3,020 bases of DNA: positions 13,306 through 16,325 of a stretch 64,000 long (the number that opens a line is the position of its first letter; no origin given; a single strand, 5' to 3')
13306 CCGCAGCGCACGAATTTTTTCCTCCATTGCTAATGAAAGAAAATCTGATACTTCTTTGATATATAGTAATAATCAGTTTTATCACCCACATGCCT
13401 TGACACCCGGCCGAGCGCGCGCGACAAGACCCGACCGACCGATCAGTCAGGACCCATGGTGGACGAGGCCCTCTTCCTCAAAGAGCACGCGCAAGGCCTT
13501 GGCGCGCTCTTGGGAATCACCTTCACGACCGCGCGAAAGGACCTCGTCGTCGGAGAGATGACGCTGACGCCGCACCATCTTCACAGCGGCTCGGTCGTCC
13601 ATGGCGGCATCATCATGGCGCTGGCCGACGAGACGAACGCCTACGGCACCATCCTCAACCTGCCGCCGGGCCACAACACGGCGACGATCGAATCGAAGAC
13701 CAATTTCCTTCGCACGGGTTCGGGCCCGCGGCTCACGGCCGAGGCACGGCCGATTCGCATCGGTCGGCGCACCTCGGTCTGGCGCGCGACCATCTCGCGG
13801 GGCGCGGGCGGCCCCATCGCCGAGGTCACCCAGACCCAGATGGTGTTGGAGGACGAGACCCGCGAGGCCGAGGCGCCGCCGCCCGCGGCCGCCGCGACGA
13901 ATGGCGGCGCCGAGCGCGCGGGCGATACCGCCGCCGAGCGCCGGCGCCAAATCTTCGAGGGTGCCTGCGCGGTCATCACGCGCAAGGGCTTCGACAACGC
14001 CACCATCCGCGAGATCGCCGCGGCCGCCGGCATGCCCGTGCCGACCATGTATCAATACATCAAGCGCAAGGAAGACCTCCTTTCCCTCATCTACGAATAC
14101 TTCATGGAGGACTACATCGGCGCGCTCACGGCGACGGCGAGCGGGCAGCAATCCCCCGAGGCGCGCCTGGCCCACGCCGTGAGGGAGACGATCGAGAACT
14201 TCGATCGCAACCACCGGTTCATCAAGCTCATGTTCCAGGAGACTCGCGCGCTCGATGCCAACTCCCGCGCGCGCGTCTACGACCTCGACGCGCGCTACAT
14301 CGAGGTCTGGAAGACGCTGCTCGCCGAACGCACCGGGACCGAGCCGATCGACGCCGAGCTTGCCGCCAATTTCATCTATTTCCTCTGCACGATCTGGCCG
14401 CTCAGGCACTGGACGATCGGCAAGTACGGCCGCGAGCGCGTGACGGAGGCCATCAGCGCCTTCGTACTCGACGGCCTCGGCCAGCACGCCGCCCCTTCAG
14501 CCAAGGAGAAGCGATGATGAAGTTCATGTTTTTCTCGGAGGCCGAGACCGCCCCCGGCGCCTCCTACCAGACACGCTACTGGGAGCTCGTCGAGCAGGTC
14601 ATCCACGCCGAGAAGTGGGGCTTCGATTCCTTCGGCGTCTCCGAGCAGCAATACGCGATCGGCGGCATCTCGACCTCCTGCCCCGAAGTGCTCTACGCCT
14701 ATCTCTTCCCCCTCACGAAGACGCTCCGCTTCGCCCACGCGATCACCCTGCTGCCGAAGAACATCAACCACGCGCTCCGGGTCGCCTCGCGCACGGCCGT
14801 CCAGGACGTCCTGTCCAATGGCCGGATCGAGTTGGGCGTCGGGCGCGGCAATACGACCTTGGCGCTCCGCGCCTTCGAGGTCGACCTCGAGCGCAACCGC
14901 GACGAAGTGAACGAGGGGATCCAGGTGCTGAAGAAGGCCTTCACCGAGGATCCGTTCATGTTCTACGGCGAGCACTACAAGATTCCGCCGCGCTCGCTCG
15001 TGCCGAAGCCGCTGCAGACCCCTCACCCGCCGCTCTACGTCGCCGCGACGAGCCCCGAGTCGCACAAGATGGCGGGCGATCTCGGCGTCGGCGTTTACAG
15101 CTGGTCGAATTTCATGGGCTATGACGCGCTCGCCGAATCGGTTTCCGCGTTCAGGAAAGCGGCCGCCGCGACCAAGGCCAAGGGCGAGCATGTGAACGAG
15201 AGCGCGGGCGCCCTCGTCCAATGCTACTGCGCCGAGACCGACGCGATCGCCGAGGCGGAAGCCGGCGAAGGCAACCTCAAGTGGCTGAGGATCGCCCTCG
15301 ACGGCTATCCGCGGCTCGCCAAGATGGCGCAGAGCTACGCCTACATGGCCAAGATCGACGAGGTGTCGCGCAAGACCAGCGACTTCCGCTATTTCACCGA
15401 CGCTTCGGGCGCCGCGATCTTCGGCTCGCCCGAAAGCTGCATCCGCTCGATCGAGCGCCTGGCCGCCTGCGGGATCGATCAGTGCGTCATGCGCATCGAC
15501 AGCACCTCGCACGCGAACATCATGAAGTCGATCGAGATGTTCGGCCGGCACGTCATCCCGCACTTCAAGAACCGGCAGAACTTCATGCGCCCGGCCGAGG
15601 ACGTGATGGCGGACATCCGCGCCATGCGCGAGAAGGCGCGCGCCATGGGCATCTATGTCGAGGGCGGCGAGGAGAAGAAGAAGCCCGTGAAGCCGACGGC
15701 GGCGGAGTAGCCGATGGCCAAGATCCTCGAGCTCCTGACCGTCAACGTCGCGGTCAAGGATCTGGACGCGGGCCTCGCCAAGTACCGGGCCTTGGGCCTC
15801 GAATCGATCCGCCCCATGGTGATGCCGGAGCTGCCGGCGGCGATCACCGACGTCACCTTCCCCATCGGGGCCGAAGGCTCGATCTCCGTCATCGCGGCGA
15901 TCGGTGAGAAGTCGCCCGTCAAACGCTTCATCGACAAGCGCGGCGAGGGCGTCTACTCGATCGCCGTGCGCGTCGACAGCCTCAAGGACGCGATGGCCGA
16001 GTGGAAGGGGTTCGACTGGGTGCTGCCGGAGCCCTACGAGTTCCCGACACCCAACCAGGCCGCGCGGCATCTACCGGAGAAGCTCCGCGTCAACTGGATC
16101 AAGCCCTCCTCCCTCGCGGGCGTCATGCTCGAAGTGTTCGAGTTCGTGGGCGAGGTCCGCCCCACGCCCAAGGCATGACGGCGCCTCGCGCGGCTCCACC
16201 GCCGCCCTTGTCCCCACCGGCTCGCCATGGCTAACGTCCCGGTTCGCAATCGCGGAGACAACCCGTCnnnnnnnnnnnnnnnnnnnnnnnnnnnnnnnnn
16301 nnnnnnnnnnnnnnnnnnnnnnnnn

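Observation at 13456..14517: PaaI-type hotdog thioesterase domain covalently fused to a TetR regulator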

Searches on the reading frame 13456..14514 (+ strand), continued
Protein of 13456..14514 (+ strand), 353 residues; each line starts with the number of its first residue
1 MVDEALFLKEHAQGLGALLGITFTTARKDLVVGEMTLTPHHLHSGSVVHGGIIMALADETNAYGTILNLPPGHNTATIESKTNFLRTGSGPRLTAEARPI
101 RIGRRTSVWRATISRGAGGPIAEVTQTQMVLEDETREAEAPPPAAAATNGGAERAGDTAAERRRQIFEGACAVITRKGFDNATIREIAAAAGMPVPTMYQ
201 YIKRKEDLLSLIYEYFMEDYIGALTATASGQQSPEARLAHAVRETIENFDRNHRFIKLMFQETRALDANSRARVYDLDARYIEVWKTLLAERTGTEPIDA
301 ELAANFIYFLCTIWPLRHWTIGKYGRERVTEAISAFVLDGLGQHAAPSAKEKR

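Call 69: search_protein_families(library=pfam, proteins=[P0239, P0158, P0141, P0181, P0217], max_evalue=0.001)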
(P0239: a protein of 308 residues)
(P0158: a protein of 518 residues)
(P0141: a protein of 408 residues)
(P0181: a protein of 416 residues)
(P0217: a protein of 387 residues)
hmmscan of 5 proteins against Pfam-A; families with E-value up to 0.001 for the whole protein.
P0239 (308 aa): 2 families
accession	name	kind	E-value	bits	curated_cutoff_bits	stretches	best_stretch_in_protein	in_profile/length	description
PF03061.28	4HBT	-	1.1e-23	83.8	20.6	2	218-292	3-77/79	Thioesterase superfamily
PF13622.12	4HBT_3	-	1.1e-06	29.3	24.3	1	216-299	9-82/83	Acyl-CoA thioesterase N-terminal domain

P0158 (518 aa): 3 families
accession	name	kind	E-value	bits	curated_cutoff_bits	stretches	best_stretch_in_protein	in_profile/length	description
PF00296.26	Bac_luciferase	-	2.2e-36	126.3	27.9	1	231-509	1-263/314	Luciferase-like monooxygenase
PF17932.6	TetR_C_24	-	1.8e-10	41.5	26.4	1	106-178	2-74/114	Tetracyclin repressor-like, C-terminal domain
PF00440.29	TetR_N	-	1.1e-07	32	24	1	40-84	1-45/47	Bacterial regulatory proteins, tetR family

P0141 (408 aa): 6 families
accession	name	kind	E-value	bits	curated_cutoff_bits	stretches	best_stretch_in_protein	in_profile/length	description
PF17932.6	TetR_C_24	-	2.2e-16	60.6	26.4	1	250-337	2-89/114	Tetracyclin repressor-like, C-terminal domain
PF00440.29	TetR_N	-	2.4e-12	46.9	24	1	184-228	1-45/47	Bacterial regulatory proteins, tetR family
PF03061.28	4HBT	-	6.9e-12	46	20.6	1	58-131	4-78/79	Thioesterase superfamily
PF17935.6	TetR_C_27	-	4.8e-07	30.3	26.1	1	252-346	1-94/106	Tetracyclin repressor-like, C-terminal domain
PF20789.3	4HBT_3C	-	0.00025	21.7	24.1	1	57-140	56-140/140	Acyl-CoA thioesterase C-terminal domain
PF13622.12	4HBT_3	-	0.00028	21.5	24.3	1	53-131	7-74/83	Acyl-CoA thioesterase N-terminal domain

P0181 (416 aa): 8 families
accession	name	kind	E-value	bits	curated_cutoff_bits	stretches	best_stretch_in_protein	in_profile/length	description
PF17932.6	TetR_C_24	-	5e-25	88.4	26.4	2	82-165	2-84/114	Tetracyclin repressor-like, C-terminal domain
PF00440.29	TetR_N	-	2.3e-23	82.2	24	2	221-264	1-44/47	Bacterial regulatory proteins, tetR family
PF17938.6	TetR_C_29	-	2.6e-19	70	26.2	2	286-370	1-87/119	Tetracyclin repressor-like, C-terminal domain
PF16925.10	TetR_C_13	-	1.9e-11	44.7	27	1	312-388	31-107/109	Tetracyclin repressor-like, C-terminal domain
PF13412.12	HTH_24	-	6.4e-05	22.9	21.9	0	237-259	18-40/48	Winged helix-turn-helix DNA-binding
PF08359.16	TetR_C_4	-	6.7e-05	23.5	21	0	82-162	20-100/133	YsiA-like protein, C-terminal region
PF13022.12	HTH_Tnp_1_2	-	0.00058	20.4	27.9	0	225-263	15-53/122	Helix-turn-helix of insertion element transposase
PF08281.18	Sigma70_r4_2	-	0.00086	19.3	25.7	0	229-257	19-47/54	Sigma-70, region 4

P0217 (387 aa): 2 families
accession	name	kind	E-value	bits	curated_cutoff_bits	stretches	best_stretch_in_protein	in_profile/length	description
PF17932.6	TetR_C_24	-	5.5e-15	56.1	26.4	1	272-383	3-114/114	Tetracyclin repressor-like, C-terminal domain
PF00440.29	TetR_N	-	3.5e-09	36.7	24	1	207-251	3-47/47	Bacterial regulatory proteins, tetR family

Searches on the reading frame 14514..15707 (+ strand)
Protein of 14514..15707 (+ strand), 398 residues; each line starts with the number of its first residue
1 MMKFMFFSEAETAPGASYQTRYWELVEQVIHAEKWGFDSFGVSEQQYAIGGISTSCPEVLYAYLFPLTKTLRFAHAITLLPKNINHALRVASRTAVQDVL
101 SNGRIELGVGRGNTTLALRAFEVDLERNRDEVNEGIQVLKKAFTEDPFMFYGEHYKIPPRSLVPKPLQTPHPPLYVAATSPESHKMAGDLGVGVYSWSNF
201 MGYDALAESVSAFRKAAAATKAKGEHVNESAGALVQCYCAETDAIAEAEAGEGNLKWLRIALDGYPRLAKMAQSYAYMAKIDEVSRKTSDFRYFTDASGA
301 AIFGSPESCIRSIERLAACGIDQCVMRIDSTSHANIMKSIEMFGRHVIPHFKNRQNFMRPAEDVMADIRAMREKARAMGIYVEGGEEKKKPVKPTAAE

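Call 3: search_protein_families(library=pfam, proteins=[window:14514-15707:+], max_evalue=0.01)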
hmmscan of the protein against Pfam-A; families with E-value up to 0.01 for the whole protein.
window:14514-15707:+ (398 aa): 1 family
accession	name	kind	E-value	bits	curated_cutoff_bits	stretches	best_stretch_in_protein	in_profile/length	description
PF00296.26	Bac_luciferase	-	3.2e-44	152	27.9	1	2-323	1-314/314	Luciferase-like monooxygenase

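Call 4: search_protein_families(library=ncbifam, proteins=[window:14514-15707:+], max_evalue=0.01)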
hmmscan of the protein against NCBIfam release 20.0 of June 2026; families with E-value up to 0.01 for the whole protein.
window:14514-15707:+ (398 aa): 28 families (the best 25 are shown)
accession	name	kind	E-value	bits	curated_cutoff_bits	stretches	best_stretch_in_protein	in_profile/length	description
TIGR03619.1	F420_Rv2161c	subfamily_domain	5.6e-27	94.9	166.9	1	32-232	7-217/247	TIGR03619 family F420-dependent LLM class oxidoreductase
TIGR04020.1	seco_metab_LLM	subfamily_domain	6.7e-27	94.5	244.45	1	4-341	3-335/341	MupA/Atu3671 family FMN-dependent luciferase-like monooxygenase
TIGR03858.1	LLM_2I7G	subfamily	2e-24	86.2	462.25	1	13-351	16-336/337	Atu2307/SP_0267 family LLM class monooxygenase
TIGR03558.1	oxido_grp_1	subfamily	8.2e-24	84.4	166.95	1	24-343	21-322/325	MsnO8 family LLM class oxidoreductase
TIGR04027.1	LLM_KPN_01858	hypoth_equivalog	1.3e-23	83.5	412.9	1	16-149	13-144/326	putative FMN-dependent luciferase-like monooxygenase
TIGR03560.1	F420_Rv1855c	subfamily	7.3e-17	61.9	231.4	1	19-179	9-175/227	TIGR03560 family F420-dependent LLM class oxidoreductase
TIGR04036.1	LLM_CE1758_fam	subfamily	8.3e-17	61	479.1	1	17-238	22-240/355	CE1758 family FMN-dependent luciferase-like monooxygenase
NF052254.1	luciferase_Alph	exception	9.7e-17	61.2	600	2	2-197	1-193/354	luciferase subunit alpha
TIGR04021.1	LLM_DMSO2_sfnG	equivalog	1.7e-16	60.5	382.95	1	32-354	37-348/350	dimethylsulfone monooxygenase SfnG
NF001939.1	PRK00719.1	subfamily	3.9e-13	48.9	510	1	52-231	50-223/373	alkanesulfonate monooxygenase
TIGR03565.1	alk_sulf_monoox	equivalog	6.3e-13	48.5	518.2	1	53-228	51-220/346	FMNH2-dependent alkanesulfonate monooxygenase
TIGR03555.1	F420_mer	equivalog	1.1e-12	48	348.7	1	68-349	51-325/325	5,10-methylenetetrahydromethanopterin reductase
TIGR03564.1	F420_MSMEG_4879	subfamily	2.9e-12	46.8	234.25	1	80-220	47-184/265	TIGR03564 family F420-dependent LLM class oxidoreductase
TIGR03571.1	lucif_BA3436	subfamily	3.1e-12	46.4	303.9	1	57-216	69-224/304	TIGR03571 family LLM class oxidoreductase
TIGR03857.1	F420_MSMEG_2249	hypoth_equivalog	1.6e-11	44.1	218.4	1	24-220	15-199/329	TIGR03857 family LLM class F420-dependent oxidoreductase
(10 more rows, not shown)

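Call 36: search_solved_structures(query=window:14514-15707:+, max_evalue=0.00001)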
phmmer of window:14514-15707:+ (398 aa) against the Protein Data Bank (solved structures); distinct sequences matched with E-value up to 0.00001: 18.
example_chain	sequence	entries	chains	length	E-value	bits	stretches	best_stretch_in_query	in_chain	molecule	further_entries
7bip_A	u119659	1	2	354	7.5e-22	81.2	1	32-352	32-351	Luciferase-like monooxygenase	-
8cbb_A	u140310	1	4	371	8.6e-17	64.5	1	32-353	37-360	Alkanal monooxygenase alpha chain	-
8k74_A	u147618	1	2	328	7.2e-16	61.5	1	16-160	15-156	Alkanal monooxygenase alpha chain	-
6ket_A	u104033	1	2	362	2.7e-15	59.6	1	27-330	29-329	PuwE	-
1brl_A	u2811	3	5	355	4.2e-15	59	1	25-197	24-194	BACTERIAL LUCIFERASE | Alkanal monooxygenase alpha chain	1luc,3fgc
2i7g_A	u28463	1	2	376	6.2e-13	51.8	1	19-195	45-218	Monooxygenase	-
8qpm_A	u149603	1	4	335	1.8e-11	47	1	90-353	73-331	5,10-methylenetetrahydromethanopterin reductase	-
8qpl_A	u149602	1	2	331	2.9e-11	46.3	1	90-352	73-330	5,10-methylenetetrahydromethanopterin reductase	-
8qq8_A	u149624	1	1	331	2.9e-11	46.3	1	90-352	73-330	5,10-methylenetetrahydromethanopterin reductase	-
7jv3_A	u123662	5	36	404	5.2e-10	42.2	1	58-220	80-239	Alkanesulfonate monooxygenase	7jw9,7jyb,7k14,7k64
8t0u_A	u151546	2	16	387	5.2e-08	35.7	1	59-353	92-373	FMNH(2)-dependent dimethylsulfone monooxygenase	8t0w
1brl_B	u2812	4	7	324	1.7e-07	33.9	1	22-199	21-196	BACTERIAL LUCIFERASE | BETA2 LUCIFERASE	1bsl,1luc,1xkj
3fgc_B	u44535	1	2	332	1.8e-07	33.9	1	22-199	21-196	Alkanal monooxygenase beta chain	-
1ezw_A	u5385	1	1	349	4.2e-07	32.7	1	83-352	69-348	COENZYME F420-DEPENDENT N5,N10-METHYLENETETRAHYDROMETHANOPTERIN REDUCTASE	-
9fp4_A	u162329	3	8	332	6e-07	32.1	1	57-206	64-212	F420-dependent hydroxymycolic acid dehydrogenase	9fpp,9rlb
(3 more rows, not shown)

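Call 61: find_related_loci(query=window:14514-15707:+, collection=genome_contigs, flank=5000)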
Query window:14514-15707:+ (398 aa) in genome_contigs; peptide patterns used: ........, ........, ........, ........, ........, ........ (x = any residue, [..] = any of these).
60 stretches matched a pattern; 29 encode a relative of the query (tblastn E <= 1e-3); 29 distinct loci.
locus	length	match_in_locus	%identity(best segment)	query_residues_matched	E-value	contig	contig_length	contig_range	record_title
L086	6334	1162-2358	94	1-398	0e+0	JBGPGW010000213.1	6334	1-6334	MAG: Alphaproteobacteria bacterium isolate OBJ_0618_7090110_373 k141_3279824_length_6334_cov_19.0652, whole genome shotg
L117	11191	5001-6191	85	2-398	0e+0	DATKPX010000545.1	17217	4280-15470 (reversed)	MAG TPA_asm: Stellaceae bacterium isolate SMAG_U14802 k141_1876543, whole genome shotgun sequence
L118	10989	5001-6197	87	1-398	0e+0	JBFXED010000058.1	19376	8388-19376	MAG: Alphaproteobacteria bacterium isolate CA_2019_TPIn_108 NODE_9264_length_19376_cov_6.053301_TPIn, whole genome shotg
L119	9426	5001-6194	86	1-398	0e+0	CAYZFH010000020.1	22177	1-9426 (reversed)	MAG TPA_asm: uncultured Rhizobiaceae bacterium isolate SRP292972_co2_151 genome assembly, contig: NODE_2171_length_22177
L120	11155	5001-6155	85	2-386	0e+0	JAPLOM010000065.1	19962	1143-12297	MAG: Alphaproteobacteria bacterium isolate LacPavin_0818_WC50_MAG_65_9 LacPavin_0818_WC50_scaffold_311470, whole genome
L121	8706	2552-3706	88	2-386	0e+0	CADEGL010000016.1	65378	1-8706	MAG: uncultured Alphaproteobacteria bacterium isolate Alphaproteobacteria sp. RBC064 genome assembly, contig: MAG064_16,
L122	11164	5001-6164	86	2-389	0e+0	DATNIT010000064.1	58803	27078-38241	MAG TPA_asm: Stellaceae bacterium isolate SMAG_U11380 k141_590723, whole genome shotgun sequence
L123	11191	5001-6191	83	2-398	0e+0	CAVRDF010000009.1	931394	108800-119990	MAG: uncultured Alphaproteobacteria bacterium isolate MFD01213.bin.2.33 genome assembly, contig: contig_8497, whole geno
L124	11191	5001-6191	84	2-398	0e+0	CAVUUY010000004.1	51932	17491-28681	MAG: uncultured Alphaproteobacteria bacterium isolate MFD05674.bin.1.155 genome assembly, contig: contig_31461, whole ge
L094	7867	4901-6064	85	2-389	0e+0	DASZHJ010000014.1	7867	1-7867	MAG TPA_asm: Stellaceae bacterium isolate SMAG_U6572 k141_1484029, whole genome shotgun sequence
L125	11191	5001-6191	83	2-398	0e+0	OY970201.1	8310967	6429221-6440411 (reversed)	MAG: uncultured proteobacterium isolate MFD02579.bin.c.1 genome assembly, chromosome: 1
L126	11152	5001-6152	85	2-385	0e+0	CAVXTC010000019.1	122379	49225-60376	MAG: uncultured proteobacterium isolate MFD09603.bin.2.284 genome assembly, contig: contig_42222, whole genome shotgun s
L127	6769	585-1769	83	2-397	0e+0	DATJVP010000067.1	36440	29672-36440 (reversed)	MAG TPA_asm: Stellaceae bacterium isolate SMAG_U15076 k141_1782562, whole genome shotgun sequence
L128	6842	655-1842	84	1-397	0e+0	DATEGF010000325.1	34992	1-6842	MAG TPA_asm: Stellaceae bacterium isolate SMAG_U8778 k141_1177926, whole genome shotgun sequence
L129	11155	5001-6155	83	2-386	0e+0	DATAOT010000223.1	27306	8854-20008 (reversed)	MAG TPA_asm: Aestuariivirgaceae bacterium isolate SMAG_U7052 k141_5479238, whole genome shotgun sequence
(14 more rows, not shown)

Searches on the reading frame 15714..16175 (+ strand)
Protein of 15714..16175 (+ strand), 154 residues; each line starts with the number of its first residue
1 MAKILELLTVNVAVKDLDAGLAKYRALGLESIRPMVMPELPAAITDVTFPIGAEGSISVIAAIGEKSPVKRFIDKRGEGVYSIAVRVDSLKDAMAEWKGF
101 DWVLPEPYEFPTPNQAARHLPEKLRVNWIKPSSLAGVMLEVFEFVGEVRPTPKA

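Call 3: search_protein_families(library=pfam, proteins=[window:15714-16175:+], max_evalue=0.01)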
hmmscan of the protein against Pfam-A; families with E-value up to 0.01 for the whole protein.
window:15714-16175:+ (154 aa): 1 family
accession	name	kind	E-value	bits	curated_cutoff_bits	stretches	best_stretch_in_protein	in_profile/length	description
PF13669.12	Glyoxalase_4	-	5.6e-07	30.3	27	1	10-103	3-92/109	Glyoxalase/Bleomycin resistance protein/Dioxygenase superfamily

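Call 4: search_protein_families(library=ncbifam, proteins=[window:15714-16175:+], max_evalue=0.01)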
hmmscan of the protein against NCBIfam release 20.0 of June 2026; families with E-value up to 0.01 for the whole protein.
window:15714-16175:+ (154 aa): 1 family
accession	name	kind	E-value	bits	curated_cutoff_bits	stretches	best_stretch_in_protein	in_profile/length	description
TIGR03081.1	metmalonyl_epim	equivalog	2.3e-12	47.6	114.95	1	10-141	5-127/129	methylmalonyl-CoA epimerase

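Call 37: search_solved_structures(query=window:15714-16175:+, max_evalue=0.01)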
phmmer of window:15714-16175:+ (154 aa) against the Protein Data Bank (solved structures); distinct sequences matched with E-value up to 0.01: 4.
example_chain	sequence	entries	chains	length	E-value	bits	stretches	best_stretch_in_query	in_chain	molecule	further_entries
3oa4_A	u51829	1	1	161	2.1e-08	37.5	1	27-108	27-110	glyoxalase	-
6bu2_A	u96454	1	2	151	1e-07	35.3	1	9-143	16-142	Glyoxalase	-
3hdp_A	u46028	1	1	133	7.5e-05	26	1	9-105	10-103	Glyoxalase-I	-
2qh0_A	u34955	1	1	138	9e-05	25.7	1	9-105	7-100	Lactoylglutathione lyase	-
